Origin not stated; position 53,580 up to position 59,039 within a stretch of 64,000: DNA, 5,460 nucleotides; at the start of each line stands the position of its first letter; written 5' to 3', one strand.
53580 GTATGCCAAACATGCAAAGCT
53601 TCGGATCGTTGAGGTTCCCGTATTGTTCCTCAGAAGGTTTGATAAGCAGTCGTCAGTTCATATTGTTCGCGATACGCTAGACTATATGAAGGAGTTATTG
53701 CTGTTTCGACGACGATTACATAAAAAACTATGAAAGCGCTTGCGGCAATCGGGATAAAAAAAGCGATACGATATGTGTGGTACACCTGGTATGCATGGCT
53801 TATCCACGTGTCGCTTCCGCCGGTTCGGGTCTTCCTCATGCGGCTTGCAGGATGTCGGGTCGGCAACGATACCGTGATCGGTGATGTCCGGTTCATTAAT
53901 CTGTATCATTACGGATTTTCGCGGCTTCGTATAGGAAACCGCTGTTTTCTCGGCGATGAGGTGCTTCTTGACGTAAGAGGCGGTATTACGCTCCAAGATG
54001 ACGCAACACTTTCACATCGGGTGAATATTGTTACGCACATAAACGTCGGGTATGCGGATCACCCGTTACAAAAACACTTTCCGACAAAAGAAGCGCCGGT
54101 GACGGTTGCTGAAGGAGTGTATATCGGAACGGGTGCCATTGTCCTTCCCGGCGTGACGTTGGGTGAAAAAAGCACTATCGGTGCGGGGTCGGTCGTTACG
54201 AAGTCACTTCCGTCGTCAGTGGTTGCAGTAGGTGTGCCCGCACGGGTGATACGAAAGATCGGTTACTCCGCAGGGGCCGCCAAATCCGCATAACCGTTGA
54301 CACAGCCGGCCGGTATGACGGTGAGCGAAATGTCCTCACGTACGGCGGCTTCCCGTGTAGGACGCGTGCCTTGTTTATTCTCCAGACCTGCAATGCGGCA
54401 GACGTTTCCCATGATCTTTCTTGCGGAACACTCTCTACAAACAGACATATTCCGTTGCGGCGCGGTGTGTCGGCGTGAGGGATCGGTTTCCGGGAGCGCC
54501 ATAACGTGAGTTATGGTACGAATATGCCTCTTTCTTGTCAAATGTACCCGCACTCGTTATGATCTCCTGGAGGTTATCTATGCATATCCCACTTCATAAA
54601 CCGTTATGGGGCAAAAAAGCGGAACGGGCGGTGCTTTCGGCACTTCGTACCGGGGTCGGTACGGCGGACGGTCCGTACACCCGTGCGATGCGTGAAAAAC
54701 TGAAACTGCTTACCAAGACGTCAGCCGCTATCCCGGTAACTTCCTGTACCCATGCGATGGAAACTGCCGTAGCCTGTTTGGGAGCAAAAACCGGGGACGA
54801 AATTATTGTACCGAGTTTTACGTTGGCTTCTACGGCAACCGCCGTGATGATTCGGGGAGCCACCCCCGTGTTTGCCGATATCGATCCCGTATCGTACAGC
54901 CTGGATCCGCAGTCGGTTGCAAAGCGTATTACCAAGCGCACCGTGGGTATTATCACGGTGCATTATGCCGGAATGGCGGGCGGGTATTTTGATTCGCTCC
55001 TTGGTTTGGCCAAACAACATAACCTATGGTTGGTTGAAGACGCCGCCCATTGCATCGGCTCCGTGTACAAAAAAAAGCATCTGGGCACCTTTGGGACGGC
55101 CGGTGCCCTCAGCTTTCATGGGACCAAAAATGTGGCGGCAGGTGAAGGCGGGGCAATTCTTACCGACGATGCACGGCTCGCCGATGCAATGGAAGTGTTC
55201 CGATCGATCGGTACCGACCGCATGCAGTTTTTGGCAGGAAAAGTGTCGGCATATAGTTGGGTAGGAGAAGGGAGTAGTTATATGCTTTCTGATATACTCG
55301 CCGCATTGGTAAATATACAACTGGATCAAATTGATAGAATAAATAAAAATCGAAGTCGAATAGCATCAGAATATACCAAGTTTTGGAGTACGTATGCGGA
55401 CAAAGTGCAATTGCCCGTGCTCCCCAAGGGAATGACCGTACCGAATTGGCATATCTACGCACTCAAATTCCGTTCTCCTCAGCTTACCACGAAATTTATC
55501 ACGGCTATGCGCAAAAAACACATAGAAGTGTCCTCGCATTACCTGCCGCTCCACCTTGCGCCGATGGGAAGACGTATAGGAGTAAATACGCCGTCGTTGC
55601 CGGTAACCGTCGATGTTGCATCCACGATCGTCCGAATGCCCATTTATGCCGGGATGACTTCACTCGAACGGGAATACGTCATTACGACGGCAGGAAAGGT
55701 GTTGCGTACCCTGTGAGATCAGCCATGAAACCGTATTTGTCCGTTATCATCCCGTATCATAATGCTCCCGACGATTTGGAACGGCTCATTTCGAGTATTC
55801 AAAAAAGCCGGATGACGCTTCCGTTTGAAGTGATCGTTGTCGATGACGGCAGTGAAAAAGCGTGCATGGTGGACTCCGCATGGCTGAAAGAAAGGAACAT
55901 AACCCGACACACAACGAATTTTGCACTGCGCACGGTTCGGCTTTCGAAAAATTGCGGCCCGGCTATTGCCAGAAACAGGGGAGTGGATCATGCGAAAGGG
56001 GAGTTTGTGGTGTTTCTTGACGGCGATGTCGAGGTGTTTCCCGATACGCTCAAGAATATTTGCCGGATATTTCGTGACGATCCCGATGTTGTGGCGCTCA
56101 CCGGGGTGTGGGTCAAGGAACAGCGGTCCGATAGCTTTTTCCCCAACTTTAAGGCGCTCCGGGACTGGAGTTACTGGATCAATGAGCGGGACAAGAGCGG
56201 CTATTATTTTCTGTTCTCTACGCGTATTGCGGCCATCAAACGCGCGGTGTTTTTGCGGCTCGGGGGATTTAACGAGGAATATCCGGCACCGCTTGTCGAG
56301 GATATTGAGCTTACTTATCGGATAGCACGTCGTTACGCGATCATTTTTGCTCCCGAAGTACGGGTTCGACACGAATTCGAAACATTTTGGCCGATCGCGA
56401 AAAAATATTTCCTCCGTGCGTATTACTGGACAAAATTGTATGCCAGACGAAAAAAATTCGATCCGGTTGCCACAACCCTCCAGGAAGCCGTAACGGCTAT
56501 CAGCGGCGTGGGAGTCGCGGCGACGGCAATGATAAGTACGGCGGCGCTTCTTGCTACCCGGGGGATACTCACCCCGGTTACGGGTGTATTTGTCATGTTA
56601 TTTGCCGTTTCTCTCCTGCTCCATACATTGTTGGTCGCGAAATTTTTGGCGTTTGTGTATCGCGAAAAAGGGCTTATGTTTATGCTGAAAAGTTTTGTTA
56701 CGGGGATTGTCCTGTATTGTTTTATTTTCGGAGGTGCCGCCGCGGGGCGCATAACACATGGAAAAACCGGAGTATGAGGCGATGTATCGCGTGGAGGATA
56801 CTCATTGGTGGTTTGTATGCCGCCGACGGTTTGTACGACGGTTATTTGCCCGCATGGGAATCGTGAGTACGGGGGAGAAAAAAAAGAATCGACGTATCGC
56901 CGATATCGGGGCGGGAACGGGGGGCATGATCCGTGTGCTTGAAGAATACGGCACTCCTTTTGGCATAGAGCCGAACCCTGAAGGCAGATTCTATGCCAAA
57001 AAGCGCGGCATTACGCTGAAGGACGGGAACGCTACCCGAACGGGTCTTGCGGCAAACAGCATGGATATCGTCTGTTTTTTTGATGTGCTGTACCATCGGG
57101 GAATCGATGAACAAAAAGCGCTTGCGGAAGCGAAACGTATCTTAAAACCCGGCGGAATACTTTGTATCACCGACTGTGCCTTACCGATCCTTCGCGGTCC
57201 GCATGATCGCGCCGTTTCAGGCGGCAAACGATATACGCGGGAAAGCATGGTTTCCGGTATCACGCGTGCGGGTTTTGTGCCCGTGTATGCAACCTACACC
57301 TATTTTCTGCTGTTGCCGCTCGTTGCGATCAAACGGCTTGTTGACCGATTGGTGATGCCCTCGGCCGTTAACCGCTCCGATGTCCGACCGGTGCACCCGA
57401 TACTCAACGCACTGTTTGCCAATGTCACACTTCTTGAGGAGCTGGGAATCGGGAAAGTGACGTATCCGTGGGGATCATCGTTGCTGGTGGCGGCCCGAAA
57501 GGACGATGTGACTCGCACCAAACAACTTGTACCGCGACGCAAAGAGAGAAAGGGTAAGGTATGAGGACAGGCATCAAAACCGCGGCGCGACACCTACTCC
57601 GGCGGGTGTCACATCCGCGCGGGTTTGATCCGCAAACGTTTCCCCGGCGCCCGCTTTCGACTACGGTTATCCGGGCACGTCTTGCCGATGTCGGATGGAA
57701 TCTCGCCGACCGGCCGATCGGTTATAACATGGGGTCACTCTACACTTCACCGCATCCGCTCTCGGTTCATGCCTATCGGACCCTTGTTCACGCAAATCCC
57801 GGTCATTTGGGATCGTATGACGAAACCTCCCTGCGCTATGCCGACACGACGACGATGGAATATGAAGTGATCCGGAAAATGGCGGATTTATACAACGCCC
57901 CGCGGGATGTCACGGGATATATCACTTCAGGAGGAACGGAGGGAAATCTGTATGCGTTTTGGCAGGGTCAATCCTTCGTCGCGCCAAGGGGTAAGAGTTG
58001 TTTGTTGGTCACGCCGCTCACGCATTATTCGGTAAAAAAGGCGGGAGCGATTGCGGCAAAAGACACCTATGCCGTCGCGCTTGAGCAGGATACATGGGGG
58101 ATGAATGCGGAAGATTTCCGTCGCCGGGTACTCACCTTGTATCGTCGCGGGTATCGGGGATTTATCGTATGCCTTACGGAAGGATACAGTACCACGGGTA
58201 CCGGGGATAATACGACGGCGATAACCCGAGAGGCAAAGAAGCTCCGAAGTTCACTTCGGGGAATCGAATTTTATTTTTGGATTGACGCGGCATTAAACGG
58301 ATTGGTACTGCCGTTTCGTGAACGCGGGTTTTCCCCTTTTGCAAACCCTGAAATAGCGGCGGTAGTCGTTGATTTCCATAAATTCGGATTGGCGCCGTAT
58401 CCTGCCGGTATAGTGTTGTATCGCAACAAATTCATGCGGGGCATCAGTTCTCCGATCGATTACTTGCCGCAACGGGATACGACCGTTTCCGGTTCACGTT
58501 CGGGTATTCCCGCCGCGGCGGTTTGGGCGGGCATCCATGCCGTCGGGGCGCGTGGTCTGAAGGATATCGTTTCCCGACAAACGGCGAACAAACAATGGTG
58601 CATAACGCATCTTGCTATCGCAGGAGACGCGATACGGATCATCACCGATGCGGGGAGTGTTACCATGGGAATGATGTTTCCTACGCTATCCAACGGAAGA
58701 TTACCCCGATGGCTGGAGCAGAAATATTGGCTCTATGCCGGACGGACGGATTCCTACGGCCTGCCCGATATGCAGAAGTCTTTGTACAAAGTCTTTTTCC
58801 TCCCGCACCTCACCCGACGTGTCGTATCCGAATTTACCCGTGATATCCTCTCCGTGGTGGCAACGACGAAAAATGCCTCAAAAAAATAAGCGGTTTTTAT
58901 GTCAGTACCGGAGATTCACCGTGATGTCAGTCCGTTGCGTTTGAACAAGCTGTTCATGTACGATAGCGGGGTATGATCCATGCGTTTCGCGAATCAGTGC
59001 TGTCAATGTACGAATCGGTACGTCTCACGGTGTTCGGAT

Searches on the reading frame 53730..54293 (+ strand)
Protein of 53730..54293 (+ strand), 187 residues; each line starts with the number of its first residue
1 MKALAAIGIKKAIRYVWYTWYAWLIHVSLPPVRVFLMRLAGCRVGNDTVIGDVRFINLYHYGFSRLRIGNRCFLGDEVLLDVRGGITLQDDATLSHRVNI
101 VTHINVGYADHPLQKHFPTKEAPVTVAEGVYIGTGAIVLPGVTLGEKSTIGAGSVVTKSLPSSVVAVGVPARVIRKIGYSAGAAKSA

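Call 52: search_protein_families(library=pfam, proteins=[window:53730-54293:+], max_evalue=0.001)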
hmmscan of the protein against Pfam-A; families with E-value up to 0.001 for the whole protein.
window:53730-54293:+ (187 aa): 3 families
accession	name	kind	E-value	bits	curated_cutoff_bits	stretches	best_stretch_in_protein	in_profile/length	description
PF14602.12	Hexapep_2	-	1.6e-10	40.9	27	1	123-158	1-34/34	Hexapeptide repeat of succinyl-transferase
PF00132.30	Hexapep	-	1.6e-10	40.6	27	1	124-158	2-36/36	Bacterial transferase hexapeptide (six repeats)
PF25084.1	LbH_EIF2B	-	0.00045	20.6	54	0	128-162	8-42/105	EIF2B subunit epsilon LbH domain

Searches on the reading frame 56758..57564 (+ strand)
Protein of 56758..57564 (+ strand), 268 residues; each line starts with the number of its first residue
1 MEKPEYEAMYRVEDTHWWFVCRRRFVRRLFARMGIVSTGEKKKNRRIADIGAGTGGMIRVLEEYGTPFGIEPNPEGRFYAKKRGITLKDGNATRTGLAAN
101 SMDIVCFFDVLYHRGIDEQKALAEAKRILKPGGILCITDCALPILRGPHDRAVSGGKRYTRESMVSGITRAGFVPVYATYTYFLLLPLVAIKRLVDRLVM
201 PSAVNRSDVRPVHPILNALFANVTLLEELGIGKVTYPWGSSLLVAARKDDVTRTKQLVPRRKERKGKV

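Call 52: search_protein_families(library=pfam, proteins=[window:56758-57564:+], max_evalue=0.001)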
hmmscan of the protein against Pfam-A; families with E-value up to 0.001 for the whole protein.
window:56758-57564:+ (268 aa): 5 families
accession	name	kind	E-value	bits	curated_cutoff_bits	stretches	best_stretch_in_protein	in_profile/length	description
PF08241.18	Methyltransf_11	-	2.5e-14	54.1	21.2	1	49-137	2-95/95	Methyltransferase domain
PF13649.12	Methyltransf_25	-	5.2e-10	40.3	27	1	47-133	1-97/97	Methyltransferase domain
PF13489.12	Methyltransf_23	-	7.4e-10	39.2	27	1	22-140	5-119/164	Methyltransferase domain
PF13847.12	Methyltransf_31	-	4.5e-09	36.6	27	1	42-141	2-113/145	Methyltransferase domain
PF08242.18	Methyltransf_12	-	4e-06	27.9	30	1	49-135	2-98/98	Methyltransferase domain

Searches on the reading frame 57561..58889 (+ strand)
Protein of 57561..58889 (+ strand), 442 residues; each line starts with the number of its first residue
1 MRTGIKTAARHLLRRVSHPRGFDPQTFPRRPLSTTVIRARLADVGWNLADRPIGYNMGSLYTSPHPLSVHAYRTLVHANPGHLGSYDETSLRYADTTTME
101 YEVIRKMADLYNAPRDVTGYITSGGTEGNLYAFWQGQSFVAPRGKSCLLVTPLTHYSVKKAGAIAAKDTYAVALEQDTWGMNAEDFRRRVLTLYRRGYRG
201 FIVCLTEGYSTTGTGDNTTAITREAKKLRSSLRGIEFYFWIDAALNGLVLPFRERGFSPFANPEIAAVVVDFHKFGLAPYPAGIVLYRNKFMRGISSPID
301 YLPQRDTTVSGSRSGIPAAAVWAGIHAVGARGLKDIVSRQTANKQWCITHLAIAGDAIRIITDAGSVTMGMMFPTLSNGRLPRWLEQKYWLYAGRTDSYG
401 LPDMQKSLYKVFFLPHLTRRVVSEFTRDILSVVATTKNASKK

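Call 52: search_protein_families(library=pfam, proteins=[window:57561-58889:+], max_evalue=0.001)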
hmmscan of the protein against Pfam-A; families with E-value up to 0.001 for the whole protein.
window:57561-58889:+ (442 aa): 1 family
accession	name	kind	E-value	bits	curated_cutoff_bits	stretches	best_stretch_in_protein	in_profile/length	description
PF00282.25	Pyridoxal_deC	-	2.8e-11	43.2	27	1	95-346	76-348/375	Pyridoxal-dependent decarboxylase conserved domain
